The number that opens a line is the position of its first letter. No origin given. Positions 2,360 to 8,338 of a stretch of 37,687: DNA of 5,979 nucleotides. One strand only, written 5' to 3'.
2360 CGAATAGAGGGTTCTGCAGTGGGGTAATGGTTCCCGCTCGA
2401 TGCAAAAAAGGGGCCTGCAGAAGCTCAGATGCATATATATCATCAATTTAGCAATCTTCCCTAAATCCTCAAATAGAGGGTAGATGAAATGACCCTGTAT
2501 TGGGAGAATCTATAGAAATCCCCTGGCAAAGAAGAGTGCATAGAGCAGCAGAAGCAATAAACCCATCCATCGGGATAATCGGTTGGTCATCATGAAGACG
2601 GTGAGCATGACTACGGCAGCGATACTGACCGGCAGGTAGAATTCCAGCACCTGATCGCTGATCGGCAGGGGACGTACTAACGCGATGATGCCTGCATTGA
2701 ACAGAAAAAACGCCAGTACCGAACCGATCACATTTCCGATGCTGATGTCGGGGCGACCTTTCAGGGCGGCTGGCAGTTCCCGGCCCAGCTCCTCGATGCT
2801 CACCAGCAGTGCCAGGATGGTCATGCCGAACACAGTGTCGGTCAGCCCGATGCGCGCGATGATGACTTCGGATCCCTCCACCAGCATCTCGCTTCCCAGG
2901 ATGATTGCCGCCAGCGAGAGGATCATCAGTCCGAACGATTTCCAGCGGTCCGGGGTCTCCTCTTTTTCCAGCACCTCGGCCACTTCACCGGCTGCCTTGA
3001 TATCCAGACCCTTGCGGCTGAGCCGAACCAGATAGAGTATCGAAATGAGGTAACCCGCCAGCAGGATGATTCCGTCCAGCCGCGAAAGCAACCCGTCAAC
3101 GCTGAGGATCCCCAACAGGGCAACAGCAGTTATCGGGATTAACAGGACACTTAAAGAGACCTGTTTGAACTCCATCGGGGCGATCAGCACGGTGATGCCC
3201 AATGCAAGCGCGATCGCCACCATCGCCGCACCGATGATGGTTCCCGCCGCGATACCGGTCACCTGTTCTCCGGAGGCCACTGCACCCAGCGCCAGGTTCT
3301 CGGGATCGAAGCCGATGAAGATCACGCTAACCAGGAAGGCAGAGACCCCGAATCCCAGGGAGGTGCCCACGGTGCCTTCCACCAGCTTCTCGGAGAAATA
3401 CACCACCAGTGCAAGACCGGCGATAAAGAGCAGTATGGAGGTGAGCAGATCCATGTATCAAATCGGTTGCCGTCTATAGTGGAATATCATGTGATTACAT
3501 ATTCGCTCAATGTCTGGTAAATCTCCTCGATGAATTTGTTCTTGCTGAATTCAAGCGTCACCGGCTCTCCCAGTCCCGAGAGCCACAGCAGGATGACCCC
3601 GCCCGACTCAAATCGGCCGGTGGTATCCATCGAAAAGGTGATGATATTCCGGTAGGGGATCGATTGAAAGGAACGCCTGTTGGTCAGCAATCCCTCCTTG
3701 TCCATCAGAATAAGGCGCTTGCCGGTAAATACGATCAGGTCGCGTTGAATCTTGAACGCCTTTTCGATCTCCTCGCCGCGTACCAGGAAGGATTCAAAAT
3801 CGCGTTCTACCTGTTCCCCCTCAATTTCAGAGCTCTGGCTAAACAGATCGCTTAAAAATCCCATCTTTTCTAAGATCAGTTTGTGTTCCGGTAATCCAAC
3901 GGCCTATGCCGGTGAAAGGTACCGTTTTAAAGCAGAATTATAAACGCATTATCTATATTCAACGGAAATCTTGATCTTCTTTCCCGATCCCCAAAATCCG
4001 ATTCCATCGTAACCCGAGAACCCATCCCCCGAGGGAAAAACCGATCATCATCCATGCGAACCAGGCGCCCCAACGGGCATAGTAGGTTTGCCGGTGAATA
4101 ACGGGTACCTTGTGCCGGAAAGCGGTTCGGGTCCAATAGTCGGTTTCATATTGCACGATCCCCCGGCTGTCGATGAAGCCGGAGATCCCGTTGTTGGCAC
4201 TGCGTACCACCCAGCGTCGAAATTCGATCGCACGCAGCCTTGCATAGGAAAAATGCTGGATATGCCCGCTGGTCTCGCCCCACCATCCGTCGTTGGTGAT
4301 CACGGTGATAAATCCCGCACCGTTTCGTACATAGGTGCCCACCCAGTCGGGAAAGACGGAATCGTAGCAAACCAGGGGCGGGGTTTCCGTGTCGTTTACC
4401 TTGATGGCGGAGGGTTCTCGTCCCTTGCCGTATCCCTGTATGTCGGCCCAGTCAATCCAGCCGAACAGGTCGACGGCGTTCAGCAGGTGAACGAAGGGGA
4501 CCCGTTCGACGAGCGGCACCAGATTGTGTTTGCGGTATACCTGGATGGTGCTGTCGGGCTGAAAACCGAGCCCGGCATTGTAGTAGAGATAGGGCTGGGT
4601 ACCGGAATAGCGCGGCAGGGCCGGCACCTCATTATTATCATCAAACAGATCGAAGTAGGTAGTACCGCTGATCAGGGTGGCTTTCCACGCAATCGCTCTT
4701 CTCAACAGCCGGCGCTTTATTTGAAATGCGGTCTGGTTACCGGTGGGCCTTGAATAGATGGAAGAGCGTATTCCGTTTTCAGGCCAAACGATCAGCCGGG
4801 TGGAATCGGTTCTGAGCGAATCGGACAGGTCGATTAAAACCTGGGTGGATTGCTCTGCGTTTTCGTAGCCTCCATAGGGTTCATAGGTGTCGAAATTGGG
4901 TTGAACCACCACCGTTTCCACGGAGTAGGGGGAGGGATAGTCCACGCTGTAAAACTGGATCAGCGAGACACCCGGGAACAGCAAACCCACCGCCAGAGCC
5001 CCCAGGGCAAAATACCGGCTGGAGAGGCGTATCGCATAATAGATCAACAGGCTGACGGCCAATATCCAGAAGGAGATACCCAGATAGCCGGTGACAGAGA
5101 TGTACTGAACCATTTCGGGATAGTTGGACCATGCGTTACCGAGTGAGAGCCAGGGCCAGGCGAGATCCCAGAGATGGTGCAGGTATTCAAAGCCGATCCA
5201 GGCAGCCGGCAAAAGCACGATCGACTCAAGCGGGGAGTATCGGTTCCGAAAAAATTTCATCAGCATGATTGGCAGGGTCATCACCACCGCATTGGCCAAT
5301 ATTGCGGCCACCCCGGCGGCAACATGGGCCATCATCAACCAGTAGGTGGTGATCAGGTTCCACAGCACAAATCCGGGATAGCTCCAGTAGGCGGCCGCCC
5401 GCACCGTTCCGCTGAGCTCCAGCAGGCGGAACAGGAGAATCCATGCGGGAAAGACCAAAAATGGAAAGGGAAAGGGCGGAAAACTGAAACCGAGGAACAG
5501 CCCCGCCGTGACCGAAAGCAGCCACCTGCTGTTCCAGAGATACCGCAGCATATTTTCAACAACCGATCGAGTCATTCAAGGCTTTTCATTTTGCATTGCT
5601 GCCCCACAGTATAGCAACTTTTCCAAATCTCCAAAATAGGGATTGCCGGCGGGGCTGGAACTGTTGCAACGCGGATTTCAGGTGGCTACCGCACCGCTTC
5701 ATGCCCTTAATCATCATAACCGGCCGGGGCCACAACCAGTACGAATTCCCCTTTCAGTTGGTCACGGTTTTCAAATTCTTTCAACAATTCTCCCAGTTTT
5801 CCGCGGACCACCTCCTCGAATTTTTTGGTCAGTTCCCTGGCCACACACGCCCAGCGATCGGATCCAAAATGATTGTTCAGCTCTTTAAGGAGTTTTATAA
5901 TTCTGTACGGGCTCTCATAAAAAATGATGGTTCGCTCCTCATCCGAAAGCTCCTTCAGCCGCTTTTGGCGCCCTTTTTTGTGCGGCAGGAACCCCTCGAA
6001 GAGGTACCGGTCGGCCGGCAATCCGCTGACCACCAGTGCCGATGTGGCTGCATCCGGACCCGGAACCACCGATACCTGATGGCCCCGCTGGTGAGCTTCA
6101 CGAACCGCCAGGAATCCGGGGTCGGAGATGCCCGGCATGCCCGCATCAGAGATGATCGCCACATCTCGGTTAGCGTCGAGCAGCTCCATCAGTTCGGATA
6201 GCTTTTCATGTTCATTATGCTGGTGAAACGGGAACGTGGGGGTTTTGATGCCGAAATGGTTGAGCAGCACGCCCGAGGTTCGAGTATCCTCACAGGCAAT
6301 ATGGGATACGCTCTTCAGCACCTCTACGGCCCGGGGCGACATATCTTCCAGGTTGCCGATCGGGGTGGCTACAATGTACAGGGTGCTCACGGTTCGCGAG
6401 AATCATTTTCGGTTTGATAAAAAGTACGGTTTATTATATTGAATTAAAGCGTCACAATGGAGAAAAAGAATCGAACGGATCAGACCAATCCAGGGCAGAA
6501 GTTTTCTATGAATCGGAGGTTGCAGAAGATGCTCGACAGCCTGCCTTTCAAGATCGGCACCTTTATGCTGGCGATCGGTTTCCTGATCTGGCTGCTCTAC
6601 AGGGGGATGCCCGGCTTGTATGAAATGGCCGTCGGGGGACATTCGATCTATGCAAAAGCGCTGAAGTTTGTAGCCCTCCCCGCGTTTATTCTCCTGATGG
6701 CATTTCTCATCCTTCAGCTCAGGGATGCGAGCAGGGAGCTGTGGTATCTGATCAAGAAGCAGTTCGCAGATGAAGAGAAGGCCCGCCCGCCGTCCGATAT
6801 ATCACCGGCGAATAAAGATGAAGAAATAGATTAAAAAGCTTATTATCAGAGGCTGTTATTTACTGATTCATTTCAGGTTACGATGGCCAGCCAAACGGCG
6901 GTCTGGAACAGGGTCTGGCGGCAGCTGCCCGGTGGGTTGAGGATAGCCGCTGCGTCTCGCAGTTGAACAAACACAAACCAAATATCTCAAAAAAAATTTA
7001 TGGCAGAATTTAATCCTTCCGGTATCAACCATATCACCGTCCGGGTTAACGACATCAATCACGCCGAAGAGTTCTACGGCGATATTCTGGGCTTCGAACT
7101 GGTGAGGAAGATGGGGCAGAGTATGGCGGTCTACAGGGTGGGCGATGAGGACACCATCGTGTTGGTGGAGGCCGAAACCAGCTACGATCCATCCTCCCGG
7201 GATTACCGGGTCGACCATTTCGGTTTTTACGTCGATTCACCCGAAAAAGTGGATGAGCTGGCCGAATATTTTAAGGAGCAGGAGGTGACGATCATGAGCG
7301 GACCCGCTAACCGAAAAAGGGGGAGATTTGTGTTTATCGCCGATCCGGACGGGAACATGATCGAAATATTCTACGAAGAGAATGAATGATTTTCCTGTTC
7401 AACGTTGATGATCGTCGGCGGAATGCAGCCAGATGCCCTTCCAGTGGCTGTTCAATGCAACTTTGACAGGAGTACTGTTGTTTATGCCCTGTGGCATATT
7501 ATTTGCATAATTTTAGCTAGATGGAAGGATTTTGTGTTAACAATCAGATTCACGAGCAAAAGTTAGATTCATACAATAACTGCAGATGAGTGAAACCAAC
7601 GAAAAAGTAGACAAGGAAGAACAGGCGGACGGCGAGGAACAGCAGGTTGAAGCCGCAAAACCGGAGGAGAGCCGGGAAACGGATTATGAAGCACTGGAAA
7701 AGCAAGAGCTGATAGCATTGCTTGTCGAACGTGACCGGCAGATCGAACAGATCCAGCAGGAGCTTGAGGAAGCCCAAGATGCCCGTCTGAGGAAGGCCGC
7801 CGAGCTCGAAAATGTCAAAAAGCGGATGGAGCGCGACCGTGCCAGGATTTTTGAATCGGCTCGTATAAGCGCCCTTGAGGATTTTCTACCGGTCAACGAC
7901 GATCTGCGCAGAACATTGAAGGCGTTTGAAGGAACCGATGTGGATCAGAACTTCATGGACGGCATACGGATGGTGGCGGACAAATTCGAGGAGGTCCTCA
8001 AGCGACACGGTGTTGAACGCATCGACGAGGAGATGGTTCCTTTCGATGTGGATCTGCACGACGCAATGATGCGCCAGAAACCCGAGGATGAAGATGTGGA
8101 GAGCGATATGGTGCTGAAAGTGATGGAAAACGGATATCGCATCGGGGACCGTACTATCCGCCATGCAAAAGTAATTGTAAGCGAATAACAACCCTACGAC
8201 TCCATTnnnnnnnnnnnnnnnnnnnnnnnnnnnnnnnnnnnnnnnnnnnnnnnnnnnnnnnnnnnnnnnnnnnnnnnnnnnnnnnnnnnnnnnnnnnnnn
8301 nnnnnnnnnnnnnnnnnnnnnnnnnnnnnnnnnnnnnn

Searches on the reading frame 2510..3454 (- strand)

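Call 42: search_protein_families(library=pfam, proteins=[window:2510-3454:-], max_evalue=0.001)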
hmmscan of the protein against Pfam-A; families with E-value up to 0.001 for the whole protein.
window:2510-3454:- (314 aa): 1 family
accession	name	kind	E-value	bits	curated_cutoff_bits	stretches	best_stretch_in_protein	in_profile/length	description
PF01699.29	Na_Ca_ex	-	8e-37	127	24.9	2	173-309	2-146/151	Sodium/calcium exchanger protein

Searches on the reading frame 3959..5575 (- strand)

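Call 42: search_protein_families(library=pfam, proteins=[window:3959-5575:-], max_evalue=0.001)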
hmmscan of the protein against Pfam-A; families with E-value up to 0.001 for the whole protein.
window:3959-5575:- (538 aa): 2 families
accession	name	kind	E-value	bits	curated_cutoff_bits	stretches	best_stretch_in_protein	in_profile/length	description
PF20154.4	LNT_N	-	2.8e-23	83.3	27.1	1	24-176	1-158/159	Apolipoprotein N-acyltransferase N-terminal domain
PF00795.27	CN_hydrolase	-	5.1e-17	62.5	23.2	1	238-484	12-240/256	Carbon-nitrogen hydrolase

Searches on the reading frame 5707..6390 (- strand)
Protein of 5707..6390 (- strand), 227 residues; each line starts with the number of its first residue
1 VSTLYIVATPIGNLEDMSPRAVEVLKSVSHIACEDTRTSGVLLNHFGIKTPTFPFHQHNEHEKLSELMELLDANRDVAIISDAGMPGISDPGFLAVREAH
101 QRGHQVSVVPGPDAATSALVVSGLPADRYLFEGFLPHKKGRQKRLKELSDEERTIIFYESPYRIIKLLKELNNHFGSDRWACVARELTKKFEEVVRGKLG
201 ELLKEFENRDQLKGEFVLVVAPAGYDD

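Call 42: search_protein_families(library=pfam, proteins=[window:5707-6390:-], max_evalue=0.001)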
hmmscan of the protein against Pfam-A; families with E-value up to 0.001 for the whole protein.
window:5707-6390:- (227 aa): 1 family
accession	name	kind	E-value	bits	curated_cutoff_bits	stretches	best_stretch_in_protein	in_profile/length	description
PF00590.25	TP_methylase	-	8.2e-33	114.6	27.8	1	3-202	1-211/212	Tetrapyrrole (Corrin/Porphyrin) Methylases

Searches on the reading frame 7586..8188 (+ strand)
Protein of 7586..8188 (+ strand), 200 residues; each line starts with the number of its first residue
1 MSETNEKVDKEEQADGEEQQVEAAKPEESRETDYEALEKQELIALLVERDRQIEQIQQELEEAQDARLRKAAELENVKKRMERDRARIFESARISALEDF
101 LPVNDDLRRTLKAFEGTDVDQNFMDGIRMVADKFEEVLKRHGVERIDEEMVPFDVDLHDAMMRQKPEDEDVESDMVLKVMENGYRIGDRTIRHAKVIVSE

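Call 42: search_protein_families(library=pfam, proteins=[window:7586-8188:+], max_evalue=0.001)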
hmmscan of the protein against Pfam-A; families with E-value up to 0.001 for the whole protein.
window:7586-8188:+ (200 aa): 1 family
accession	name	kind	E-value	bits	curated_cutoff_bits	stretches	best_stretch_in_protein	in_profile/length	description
PF01025.24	GrpE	-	4.9e-38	130.9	25.8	1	46-200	13-165/165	GrpE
